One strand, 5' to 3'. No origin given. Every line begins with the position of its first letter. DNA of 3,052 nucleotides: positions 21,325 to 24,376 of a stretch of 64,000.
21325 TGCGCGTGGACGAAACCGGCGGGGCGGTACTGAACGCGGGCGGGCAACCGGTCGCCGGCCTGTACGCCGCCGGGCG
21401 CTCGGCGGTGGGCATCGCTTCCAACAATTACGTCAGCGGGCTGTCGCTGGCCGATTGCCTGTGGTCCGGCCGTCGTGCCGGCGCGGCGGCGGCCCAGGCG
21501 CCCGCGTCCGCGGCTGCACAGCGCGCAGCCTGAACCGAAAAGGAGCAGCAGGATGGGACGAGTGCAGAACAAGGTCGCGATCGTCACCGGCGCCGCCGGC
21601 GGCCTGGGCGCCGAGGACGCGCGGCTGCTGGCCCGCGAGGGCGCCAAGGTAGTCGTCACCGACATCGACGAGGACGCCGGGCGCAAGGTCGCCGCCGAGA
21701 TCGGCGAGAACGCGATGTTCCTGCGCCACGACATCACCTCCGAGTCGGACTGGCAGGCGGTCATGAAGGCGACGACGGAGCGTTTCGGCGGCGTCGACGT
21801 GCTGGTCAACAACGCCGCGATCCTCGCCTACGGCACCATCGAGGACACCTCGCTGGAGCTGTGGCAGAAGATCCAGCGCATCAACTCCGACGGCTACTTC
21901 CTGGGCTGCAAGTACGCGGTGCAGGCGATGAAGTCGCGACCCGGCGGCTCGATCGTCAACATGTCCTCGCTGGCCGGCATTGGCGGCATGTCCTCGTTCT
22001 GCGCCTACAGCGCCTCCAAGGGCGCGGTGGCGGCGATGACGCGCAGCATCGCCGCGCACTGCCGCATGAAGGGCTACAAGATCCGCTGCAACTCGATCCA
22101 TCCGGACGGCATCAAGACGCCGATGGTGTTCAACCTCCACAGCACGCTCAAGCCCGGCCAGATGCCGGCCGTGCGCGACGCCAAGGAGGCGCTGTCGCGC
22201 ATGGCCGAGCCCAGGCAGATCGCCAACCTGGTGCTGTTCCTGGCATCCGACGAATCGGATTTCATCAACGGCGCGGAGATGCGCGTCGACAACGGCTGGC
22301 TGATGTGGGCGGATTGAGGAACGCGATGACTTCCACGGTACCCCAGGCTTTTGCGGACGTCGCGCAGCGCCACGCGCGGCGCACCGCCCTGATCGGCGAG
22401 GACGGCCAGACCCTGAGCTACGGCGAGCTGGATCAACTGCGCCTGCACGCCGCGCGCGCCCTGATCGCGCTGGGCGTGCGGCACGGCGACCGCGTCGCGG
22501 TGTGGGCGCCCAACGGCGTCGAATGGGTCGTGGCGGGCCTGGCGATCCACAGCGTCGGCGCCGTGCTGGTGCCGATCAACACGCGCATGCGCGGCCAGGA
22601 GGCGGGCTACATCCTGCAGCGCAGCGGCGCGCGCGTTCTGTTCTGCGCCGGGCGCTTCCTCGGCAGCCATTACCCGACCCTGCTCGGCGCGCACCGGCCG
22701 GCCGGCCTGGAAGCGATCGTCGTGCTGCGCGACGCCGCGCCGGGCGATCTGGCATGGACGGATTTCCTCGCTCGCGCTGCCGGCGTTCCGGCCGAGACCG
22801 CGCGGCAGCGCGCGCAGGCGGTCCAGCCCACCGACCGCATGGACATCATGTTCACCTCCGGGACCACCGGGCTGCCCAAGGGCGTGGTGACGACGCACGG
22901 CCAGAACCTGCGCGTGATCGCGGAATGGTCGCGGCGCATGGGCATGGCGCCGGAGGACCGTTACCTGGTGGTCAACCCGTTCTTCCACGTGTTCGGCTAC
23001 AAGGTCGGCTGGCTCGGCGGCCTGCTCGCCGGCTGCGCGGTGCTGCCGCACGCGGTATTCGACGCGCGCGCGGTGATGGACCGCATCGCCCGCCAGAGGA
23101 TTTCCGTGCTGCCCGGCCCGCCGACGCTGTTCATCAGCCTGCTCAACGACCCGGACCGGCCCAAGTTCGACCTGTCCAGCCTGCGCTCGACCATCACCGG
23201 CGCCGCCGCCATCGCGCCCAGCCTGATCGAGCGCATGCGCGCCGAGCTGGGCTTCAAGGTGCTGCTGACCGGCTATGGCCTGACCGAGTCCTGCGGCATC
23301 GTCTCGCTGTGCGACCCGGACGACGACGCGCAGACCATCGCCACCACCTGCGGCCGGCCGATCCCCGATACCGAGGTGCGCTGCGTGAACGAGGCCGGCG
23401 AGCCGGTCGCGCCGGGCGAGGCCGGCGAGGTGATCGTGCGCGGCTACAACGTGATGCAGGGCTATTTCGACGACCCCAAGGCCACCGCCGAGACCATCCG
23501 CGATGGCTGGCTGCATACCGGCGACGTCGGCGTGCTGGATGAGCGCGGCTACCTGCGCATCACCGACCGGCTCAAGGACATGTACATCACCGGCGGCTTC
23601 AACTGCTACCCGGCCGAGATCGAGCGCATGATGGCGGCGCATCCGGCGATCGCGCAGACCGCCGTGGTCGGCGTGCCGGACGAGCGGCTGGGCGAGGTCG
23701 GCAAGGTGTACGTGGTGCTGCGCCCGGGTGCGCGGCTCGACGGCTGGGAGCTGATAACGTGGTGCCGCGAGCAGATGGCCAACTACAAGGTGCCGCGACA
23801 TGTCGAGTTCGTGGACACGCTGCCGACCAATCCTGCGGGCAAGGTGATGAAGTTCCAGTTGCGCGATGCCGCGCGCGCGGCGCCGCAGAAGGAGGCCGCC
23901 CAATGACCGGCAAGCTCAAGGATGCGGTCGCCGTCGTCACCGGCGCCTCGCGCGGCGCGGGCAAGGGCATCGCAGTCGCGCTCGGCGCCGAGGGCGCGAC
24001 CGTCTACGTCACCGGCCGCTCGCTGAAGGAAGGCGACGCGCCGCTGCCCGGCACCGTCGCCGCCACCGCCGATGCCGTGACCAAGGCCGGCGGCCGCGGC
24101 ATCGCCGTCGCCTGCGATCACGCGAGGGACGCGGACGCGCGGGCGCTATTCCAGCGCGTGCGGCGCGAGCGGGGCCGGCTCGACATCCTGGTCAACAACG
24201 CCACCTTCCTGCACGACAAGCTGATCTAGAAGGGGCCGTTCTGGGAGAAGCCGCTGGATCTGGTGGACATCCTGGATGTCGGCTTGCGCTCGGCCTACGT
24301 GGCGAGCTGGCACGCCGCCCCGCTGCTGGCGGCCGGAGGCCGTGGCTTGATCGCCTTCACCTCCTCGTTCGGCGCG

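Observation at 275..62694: Three paralogous MMPL-type RND pumps, each with a different periplasmic partner, bracket a steroid catabolic island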

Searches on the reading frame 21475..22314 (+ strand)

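Call 7: search_protein_families(library=pfam, proteins=[window:21475-22314:+], max_evalue=0.001)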
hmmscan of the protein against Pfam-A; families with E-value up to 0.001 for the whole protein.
window:21475-22314:+ (280 aa): 5 families
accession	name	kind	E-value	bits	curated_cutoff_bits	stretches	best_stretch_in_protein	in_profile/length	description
PF13561.12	adh_short_C2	-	1e-59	202.4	27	1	39-275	1-235/236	Enoyl-(Acyl carrier protein) reductase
PF00106.31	adh_short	-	1.4e-52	178.4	26.6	1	33-222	1-191/195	short chain dehydrogenase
PF08659.16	KR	-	5.5e-12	46.4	22.6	1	36-191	4-162/180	KR domain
PF02737.24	3HCDH_N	-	0.00016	22.1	22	0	37-98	4-65/180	3-hydroxyacyl-CoA dehydrogenase, NAD binding domain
PF01370.27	Epimerase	-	0.00081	19.3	20.9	0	36-127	2-85/240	NAD dependent epimerase/dehydratase family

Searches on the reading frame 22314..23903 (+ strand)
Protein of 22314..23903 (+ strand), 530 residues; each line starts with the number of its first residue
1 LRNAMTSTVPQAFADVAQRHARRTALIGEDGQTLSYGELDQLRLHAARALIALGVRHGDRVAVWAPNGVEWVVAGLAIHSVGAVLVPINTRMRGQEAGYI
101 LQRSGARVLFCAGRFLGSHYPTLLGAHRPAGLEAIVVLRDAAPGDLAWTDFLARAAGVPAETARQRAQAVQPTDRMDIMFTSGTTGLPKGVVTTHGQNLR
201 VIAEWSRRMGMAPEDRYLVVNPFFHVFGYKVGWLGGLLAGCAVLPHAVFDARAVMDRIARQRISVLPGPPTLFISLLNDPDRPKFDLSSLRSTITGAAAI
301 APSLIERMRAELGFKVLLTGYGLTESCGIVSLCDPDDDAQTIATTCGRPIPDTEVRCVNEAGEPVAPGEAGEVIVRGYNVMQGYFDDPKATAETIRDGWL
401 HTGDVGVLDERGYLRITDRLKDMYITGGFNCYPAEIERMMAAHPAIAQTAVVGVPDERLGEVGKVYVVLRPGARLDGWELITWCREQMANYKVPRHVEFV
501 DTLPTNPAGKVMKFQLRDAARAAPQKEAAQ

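Call 7: search_protein_families(library=pfam, proteins=[window:22314-23903:+], max_evalue=0.001)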
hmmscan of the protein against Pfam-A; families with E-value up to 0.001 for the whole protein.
window:22314-23903:+ (530 aa): 2 families
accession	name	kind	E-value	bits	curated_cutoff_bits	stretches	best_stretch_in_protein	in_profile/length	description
PF00501.34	AMP-binding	-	3.8e-92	309.5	29.9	1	13-385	1-384/384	AMP-binding enzyme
PF13193.12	AMP-binding_C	-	2.8e-21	76.6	24.5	1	435-510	1-76/76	AMP-binding enzyme C-terminal domain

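Call 46: search_protein_families(library=ncbifam, proteins=[window:22314-23903:+], max_evalue=1e-10)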
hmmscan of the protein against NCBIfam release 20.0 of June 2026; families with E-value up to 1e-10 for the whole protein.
window:22314-23903:+ (530 aa): 102 families (the best 25 are shown)
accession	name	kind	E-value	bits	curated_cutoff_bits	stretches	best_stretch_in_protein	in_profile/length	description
NF005801.1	PRK07656.1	equivalog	4.8e-221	734.7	657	1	8-517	2-500/500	FadD3 family acyl-CoA ligase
NF004837.0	PRK06187.1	subfamily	2.7e-137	458.2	476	1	3-523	4-525/531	long-chain-fatty-acid--CoA ligase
NF009233.0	PRK12583.1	subfamily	4.1e-137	457.9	832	1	5-520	16-550/558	fatty acid CoA ligase family protein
NF006182.0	PRK08316.1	subfamily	6.2e-110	368.1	663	1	3-521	7-518/523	fatty acyl-CoA synthetase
NF004114.0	PRK05605.1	equivalog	1.3e-98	330.8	766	2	138-520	188-569/575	long-chain-fatty-acid--CoA ligase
NF006181.0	PRK08314.1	subfamily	5.1e-97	325.4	705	1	14-526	31-560/563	long-chain-fatty-acid--CoA ligase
NF005676.0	PRK07470.1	equivalog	1.1e-96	324.6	774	1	11-521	24-530/544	acyl-CoA synthetase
NF004797.0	PRK06145.1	equivalog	6e-95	318.5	850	1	14-519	9-494/499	acyl-CoA synthetase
NF005702.0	PRK07514.1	subfamily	2.3e-94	316.6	558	1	11-521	7-501/506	malonyl-CoA synthase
NF005307.0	PRK06839.1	equivalog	1.6e-91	307.4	748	1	18-520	13-493/496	o-succinylbenzoate--CoA ligase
NF004822.0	PRK06178.1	equivalog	1.3e-89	301.4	782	1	14-520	44-567/571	acyl-CoA synthetase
NF006020.0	PRK08162.1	subfamily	4.8e-88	295.8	677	1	17-523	29-541/545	acyl-CoA synthetase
NF004808.0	PRK06155.1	equivalog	6.8e-88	295.2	722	1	8-520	22-522/542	ATP-dependent acyl-CoA ligase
NF004814.0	PRK06164.1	equivalog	7.8e-88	295.4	677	1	13-527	16-537/540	acyl-CoA synthetase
NF052580.1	Str24CoAsynCasG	equivalog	2.4e-87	293.6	750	1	15-515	48-545/548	steroid-24-oyl-CoA synthetase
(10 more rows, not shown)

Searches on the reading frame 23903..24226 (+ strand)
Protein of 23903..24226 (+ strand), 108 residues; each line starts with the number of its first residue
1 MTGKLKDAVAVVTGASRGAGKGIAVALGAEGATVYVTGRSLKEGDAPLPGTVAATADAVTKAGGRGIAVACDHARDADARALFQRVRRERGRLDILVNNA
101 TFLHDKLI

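Call 7: search_protein_families(library=pfam, proteins=[window:23903-24226:+], max_evalue=0.001)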
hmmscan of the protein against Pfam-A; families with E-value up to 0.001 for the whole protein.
window:23903-24226:+ (108 aa): 3 families
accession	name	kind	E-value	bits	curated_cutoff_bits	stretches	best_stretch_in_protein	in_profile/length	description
PF00106.31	adh_short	-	1.5e-14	54.4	26.6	1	9-103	2-88/195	short chain dehydrogenase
PF13561.12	adh_short_C2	-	1.4e-10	41.6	27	1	14-105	1-84/236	Enoyl-(Acyl carrier protein) reductase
PF08659.16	KR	-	0.00055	20.3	22.6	1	9-108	2-97/180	KR domain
